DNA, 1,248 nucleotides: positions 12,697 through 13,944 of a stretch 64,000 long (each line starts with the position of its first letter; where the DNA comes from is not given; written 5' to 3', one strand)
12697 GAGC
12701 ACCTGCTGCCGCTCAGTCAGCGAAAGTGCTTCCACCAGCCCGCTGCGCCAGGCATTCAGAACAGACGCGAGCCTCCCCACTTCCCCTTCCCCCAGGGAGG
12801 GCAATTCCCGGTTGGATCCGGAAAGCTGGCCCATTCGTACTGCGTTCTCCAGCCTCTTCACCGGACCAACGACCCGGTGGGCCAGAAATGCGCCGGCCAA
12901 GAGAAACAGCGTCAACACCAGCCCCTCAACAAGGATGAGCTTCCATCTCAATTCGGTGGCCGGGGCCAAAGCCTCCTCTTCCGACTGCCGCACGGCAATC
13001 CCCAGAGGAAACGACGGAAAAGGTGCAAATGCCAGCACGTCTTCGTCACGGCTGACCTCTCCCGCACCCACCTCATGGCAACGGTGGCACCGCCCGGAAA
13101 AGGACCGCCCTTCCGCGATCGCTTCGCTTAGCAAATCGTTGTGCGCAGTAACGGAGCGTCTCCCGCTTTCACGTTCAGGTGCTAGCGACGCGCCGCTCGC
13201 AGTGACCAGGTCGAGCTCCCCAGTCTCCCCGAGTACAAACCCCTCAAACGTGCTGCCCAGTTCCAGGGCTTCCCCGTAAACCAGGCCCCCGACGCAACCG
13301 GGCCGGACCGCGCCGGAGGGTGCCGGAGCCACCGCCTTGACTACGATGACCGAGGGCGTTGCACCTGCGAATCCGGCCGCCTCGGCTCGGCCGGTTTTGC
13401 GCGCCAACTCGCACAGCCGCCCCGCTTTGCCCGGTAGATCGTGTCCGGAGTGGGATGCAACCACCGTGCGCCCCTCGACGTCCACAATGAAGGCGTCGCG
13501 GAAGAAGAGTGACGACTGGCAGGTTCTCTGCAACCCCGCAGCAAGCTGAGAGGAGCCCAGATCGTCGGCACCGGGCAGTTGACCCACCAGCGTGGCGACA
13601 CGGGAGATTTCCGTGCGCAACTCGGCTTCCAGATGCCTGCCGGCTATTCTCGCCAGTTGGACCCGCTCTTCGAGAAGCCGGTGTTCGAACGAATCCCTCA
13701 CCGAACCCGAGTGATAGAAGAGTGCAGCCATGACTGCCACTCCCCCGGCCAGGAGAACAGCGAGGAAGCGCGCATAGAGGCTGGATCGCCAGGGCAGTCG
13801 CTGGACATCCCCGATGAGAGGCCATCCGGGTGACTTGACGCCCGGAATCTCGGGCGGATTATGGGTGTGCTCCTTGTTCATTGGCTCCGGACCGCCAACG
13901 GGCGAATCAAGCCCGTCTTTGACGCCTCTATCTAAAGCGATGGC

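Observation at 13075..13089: c-type heme attachment motif (CXXCH) in the periplasmic sensor domain of the histidine kinase next to the hydrogenase operon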

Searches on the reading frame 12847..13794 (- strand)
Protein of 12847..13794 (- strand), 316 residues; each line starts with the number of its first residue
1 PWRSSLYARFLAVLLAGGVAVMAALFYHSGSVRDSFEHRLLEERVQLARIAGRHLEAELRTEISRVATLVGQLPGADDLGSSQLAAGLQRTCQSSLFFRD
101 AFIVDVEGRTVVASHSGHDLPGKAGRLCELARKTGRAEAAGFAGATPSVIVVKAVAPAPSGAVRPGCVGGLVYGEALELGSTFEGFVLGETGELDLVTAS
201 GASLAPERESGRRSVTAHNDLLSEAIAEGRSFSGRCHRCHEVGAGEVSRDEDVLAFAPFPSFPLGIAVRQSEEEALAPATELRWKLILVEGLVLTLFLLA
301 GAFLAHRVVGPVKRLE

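Call 7: find_homologous_proteins(query=window:12847-13794:-, max_evalue=0.001)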
Query window:12847-13794:-: 8000 candidates shared short words with the query, none scored E <= 0.001.

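Call 9: search_solved_structures(query=window:12919-13716:-, max_evalue=10)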
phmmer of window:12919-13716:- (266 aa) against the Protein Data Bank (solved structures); distinct sequences matched with E-value up to 10: 11.
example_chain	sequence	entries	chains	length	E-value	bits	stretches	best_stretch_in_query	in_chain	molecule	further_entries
3l65_A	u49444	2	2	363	0.45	13.2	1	112-143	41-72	Xenobiotic reductase A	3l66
2h8x_A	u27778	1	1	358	0.46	13.2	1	112-143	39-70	Xenobiotic reductase A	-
3l67_A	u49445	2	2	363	0.47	13.1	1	112-143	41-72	Xenobiotic reductase A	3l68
5lni_A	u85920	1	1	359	0.47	13.1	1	112-143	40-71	NADH:flavin oxidoreductase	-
2h8z_A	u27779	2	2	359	0.47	13.1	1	112-143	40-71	Xenobiotic reductase A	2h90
5lnj_A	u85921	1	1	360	0.47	13.1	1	112-143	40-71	NADH:flavin oxidoreductase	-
3n14_A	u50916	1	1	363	0.48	13.1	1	112-143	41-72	Xenobiotic reductase A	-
3l5l_A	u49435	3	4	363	0.48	13.1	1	112-143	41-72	Xenobiotic reductase A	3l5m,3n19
4uth_A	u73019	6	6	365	0.48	13.1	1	112-143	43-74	NADH:flavin oxidoreductase | XENOBIOTIC REDUCTASE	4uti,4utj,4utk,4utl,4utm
8s4p_A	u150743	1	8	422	0.51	13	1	111-144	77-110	NADH:flavin oxidoreductase/NADH oxidase N-terminal domain-containing protein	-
7w70_A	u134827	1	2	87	1.4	11.6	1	121-175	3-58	Zinc metalloprotease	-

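Call 11: find_related_loci(query=window:12847-13794:-, collection=genome_contigs, flank=10000)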
Query window:12847-13794:- (316 aa) in genome_contigs; peptide patterns used: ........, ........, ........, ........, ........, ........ (x = any residue, [..] = any of these).
322 stretches matched a pattern; 1 encode a relative of the query (tblastn E <= 1e-3); 1 distinct loci.
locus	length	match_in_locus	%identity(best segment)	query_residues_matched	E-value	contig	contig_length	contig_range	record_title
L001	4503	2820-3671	28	41-315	3e-27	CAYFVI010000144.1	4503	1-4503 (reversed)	MAG TPA_asm: uncultured Dehalococcoidaceae bacterium isolate ERP108616_co1_214 genome assembly, contig: k119_415189, who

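Call 18: search_protein_representatives(protein=window:12946-13716:-)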
Query: 257 residues. Proteins with E-value up to 0.001 (for the whole library): 223; up to 1e-10: 102; up to 1e-30: 1. The best 150 are listed.
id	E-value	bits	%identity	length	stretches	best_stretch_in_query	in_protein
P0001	3.4e-159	544.1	100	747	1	1-257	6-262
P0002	1.2e-24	103.6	33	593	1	5-257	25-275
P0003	2.1e-24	102.8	37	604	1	6-257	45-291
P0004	2.7e-24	102.5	33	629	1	10-257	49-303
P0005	4.8e-23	98.3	41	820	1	6-257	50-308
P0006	6.9e-23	97.8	33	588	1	12-257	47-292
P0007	7.7e-23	97.7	36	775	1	4-257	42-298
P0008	8.0e-22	94.3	34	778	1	13-256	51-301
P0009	4.9e-21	91.8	35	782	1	8-257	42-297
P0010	7.6e-21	91.1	34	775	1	8-257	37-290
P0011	1.1e-20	90.6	35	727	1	12-256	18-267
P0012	1.2e-20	90.5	35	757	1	8-256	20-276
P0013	2.5e-20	89.4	36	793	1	6-257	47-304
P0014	3.3e-20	89.1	33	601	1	6-256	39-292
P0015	6.3e-20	88.1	33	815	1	11-256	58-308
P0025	6.9e-18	81.4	41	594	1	7-253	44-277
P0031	2.8e-17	79.4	32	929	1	4-256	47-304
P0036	1.4e-15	73.9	33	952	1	12-255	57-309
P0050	4.1e-14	69.1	38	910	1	114-257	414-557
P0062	2.1e-13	66.7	30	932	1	7-255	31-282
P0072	5.0e-13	65.5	32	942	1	12-256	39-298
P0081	2.7e-12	63.1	42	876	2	159-257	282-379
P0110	4.2e-10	56.0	33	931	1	12-254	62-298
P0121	3.8e-09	52.8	51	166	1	183-256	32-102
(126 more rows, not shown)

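Call 26: find_homologous_proteins(query=A1, max_evalue=0.00001)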
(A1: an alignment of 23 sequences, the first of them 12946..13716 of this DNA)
Query A1 (23 sequences) (257 aa, profile of the alignment): 3 proteins with E <= 0.00001 among 8000 candidates.
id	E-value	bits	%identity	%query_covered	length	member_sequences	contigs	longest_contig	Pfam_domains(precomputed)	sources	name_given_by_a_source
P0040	6.0e-75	271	33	74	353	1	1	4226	PF00672.31,PF02743.25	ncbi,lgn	-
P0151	2.9e-70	255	27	98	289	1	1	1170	PF17201.11,PF02743.25,PF22309.3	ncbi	-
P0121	4.2e-23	101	54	24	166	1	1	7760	PF00672.31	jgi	jgi:nitrate/nitrite-specific signal transduction histidine kinase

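Call 27: search_protein_families(library=pfam, alignment_id=A1, max_evalue=0.05)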
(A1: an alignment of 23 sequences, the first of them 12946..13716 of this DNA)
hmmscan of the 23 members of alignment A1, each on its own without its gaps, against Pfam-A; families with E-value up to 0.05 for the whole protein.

A. member 1, window:12946-13716:- (257 aa): 1 family
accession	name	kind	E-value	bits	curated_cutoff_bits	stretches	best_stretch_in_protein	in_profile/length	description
PF02743.24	dCache_1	-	0.022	14.8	45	0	21-91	14-87/240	Cache domain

B. families by the number of members that match (of 23 scanned): 11 families
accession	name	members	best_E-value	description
PF02743.24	dCache_1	18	6.3e-20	Cache domain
PF17201.10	Cache_3-Cache_2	9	2.8e-10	Cache 3/Cache 2 fusion domain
PF17203.10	sCache_3_2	8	1.9e-05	Single cache domain 3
PF22309.2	HK-GC-Chemotax_sensor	3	7.8e-06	HK/GC/Chemotaxis protein-like, sensor domain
PF23846.1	Cache_WalK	3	0.0001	WalK sensor protein kinase Chache domain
PF08448.16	PAS_4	2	0.0068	PAS fold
PF13185.12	GAF_2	1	0.00076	GAF domain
PF21476.4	PF0610-like_N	1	0.018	PF0610-like, N-terminal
PF16056.10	DUF4799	1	0.027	Domain of unknown function (DUF4799)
PF18557.6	NepR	1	0.048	Anti-sigma factor NepR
PF09290.16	AcetDehyd-dimer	1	0.049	Prokaryotic acetaldehyde dehydrogenase, dimerisation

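Call 32: predict_structure(alignment_id=A1)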
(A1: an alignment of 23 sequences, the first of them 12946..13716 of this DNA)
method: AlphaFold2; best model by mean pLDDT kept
length: 257 residues; sequences in the alignment: 23
mean_pLDDT: 84.7   pTM: 0.84
mean pLDDT of the five models: 84.7, 82.9, 82.8, 82.3, 81.5
residues with pLDDT >= 90: 121; 70-90: 100; 50-70: 34; < 50: 2
segments of 3 or more residues with pLDDT < 50: none
pLDDT, mean of each block of 10 residues (from residue 1): 83 95 95 93 77 76 90 89 86 78 92 88 89 70 88 75 89 88 57 91 94 60 84 96 93 86
secondary structure, 60 per line:
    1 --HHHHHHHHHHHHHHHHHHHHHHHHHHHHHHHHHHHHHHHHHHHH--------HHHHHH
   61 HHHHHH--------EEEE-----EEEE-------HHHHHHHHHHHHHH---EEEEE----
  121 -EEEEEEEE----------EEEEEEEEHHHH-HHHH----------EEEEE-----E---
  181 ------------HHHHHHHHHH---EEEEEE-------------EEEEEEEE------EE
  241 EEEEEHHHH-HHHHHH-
elements in order: H3-46 H55-66 E75-78 E84-87 H95-108 E112-116 E122-129 E140-147 H148-151 H153-156 E167-171 H193-202 E206-211 E225-232 E239-245 H246-249 H251-256

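Call 37: find_related_loci(query=A2, collection=metagenome_contigs, flank=10000)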
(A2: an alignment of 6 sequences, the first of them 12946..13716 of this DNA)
Query A2 (257 aa) in metagenome_contigs; peptide patterns used: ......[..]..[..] (x = any residue, [..] = any of these).
197 stretches matched a pattern; 6 encode a relative of the query (tblastn E <= 1e-3); 6 distinct loci.
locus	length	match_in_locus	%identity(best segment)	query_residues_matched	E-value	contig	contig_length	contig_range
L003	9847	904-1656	33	13-253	1e-31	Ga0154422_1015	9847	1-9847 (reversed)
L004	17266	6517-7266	34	13-257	2e-30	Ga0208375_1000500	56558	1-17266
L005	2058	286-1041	33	13-257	2e-29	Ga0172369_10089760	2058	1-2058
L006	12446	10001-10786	32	3-257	1e-27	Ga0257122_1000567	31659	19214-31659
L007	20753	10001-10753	33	13-253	1e-31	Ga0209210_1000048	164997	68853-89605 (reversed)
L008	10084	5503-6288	32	5-257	2e-21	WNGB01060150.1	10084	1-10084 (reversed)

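Call 43: search_solved_structures(query=A1, max_evalue=10, show_alignments=3)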
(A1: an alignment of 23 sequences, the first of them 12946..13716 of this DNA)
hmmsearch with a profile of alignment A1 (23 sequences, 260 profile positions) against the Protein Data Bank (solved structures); distinct sequences matched with E-value up to 10: 21.
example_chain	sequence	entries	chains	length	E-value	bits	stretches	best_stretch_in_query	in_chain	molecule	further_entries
4jgq_A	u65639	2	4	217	1.2e-08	38.4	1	33-187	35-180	Sporulation kinase D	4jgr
4jgo_A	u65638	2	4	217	1.3e-08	38.3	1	33-187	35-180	Sporulation kinase D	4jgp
6mni_A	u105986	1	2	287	8.5e-06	29.1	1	50-206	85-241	Methyl-accepting chemotaxis protein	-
5ltx_A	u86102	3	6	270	1.4e-05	28.4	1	22-192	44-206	Chemotaxis protein | Methyl-accepting chemotaxis protein PctA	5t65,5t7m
9koo_A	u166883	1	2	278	1.6e-05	28.2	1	22-192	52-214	Methyl-accepting chemotaxis protein PctA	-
5ltv_A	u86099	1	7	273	1.8e-05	28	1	21-185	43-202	Chemotactic transducer PctC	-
5ere_A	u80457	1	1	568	4.8e-05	26.6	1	23-153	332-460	Extracellular ligand-binding receptor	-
3c8c_A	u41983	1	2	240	9.9e-05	25.6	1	50-186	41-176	Methyl-accepting chemotaxis protein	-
6iov_A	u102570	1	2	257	0.00012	25.3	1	50-186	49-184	Methyl-accepting chemotaxis (MCP) signaling domain protein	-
5ave_A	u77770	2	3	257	0.00012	25.3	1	50-186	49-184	Methyl-accepting chemotaxis (MCP) signaling domain protein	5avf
3lif_A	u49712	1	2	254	0.00019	24.7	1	57-182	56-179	Putative diguanylate cyclase (GGDEF) with PAS/PAC domain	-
7k5n_A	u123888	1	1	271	0.00064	22.9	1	52-201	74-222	Sensor domain-containing diguanylate cyclase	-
5lt9_A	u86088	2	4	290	0.00073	22.7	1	19-192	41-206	Methyl-accepting chemotaxis protein PctB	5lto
6pxy_A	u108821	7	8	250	0.00093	22.4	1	9-185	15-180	Putative methyl-accepting chemotaxis protein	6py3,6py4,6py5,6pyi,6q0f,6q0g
4xmq_A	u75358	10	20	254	0.047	16.8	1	63-201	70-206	Putative methyl-accepting chemotaxis signal transduction protein | Methyl-accepting chemotaxis protein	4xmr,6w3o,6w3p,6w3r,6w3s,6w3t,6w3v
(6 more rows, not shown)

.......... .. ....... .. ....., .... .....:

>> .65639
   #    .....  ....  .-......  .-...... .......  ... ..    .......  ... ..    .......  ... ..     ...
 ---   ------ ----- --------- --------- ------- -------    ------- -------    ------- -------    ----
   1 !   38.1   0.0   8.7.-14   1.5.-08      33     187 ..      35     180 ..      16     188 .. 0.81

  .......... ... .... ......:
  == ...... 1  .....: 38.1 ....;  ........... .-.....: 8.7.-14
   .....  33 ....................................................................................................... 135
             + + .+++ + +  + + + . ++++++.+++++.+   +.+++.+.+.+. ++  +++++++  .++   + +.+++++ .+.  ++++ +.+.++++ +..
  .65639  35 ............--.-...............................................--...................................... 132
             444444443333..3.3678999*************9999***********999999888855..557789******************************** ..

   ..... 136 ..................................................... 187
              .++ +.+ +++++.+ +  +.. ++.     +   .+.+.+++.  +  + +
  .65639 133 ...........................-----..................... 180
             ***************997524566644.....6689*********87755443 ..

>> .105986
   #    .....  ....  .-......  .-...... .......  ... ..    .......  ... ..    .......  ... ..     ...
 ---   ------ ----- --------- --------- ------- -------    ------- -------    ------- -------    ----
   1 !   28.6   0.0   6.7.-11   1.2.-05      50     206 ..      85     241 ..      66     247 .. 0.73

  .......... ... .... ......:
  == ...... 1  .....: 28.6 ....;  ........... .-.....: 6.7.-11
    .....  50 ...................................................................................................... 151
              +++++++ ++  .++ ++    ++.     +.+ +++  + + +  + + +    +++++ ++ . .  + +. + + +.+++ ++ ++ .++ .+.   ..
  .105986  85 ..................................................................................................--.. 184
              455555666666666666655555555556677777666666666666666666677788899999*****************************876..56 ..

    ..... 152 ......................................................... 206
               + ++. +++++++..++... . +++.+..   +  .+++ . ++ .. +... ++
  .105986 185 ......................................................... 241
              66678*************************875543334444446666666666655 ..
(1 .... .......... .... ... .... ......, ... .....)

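Call 48: search_protein_families(library=pfam, proteins=[L004:6973-7266:+, L007:10472-10753:+, L006:10493-10786:+, L001:3282-3575:+, L005:748-1041:+, L008:5995-6288:+], max_evalue=10)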
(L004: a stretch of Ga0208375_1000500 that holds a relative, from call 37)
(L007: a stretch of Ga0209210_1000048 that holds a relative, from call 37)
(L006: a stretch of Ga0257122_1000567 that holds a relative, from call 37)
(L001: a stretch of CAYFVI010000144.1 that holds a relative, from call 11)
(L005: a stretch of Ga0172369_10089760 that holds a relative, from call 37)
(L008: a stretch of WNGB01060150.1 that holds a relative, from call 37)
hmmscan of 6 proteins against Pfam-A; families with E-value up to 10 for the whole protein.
L004:6973-7266:+ (98 aa): 2 families
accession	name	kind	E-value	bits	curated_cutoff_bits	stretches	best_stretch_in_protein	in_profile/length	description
PF18509.6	MCR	-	0.058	13.4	30.4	1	43-58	13-27/30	Magnetochrome domain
PF02743.24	dCache_1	-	0.076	13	45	1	4-83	165-239/240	Cache domain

L007:10472-10753:+ (94 aa): 1 family
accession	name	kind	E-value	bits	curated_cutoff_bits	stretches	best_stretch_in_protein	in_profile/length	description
PF02277.22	DBI_PRT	-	0.02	14.6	22.6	1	6-79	221-296/329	Phosphoribosyltransferase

L006:10493-10786:+ (98 aa): 2 families
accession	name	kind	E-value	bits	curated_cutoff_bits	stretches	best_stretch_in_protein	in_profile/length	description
PF05651.19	Diacid_rec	-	0.084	13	23.6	1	5-32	17-44/134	Putative sugar diacid recognition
PF21002.2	TMEM106_N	-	0.088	13.9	24.5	1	50-79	56-85/91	Transmembrane protein 106 N-terminal region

L001:3282-3575:+ (98 aa): 2 families
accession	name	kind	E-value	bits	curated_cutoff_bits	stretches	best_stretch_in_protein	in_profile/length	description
PF02743.24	dCache_1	-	0.012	15.6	45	1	2-83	165-239/240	Cache domain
PF17201.10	Cache_3-Cache_2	-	0.016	14.9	27.7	1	1-97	200-296/299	Cache 3/Cache 2 fusion domain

L005:748-1041:+ (98 aa): 0 families

L008:5995-6288:+ (98 aa): 2 families
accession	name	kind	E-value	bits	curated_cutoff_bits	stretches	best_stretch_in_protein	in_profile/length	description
PF21623.3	HK_sensor_dom_bact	-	0.32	10.6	27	1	3-29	175-201/253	Bacterial histidine kinase, sensor domain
PF02743.24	dCache_1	-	0.35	10.8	45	1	7-83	170-239/240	Cache domain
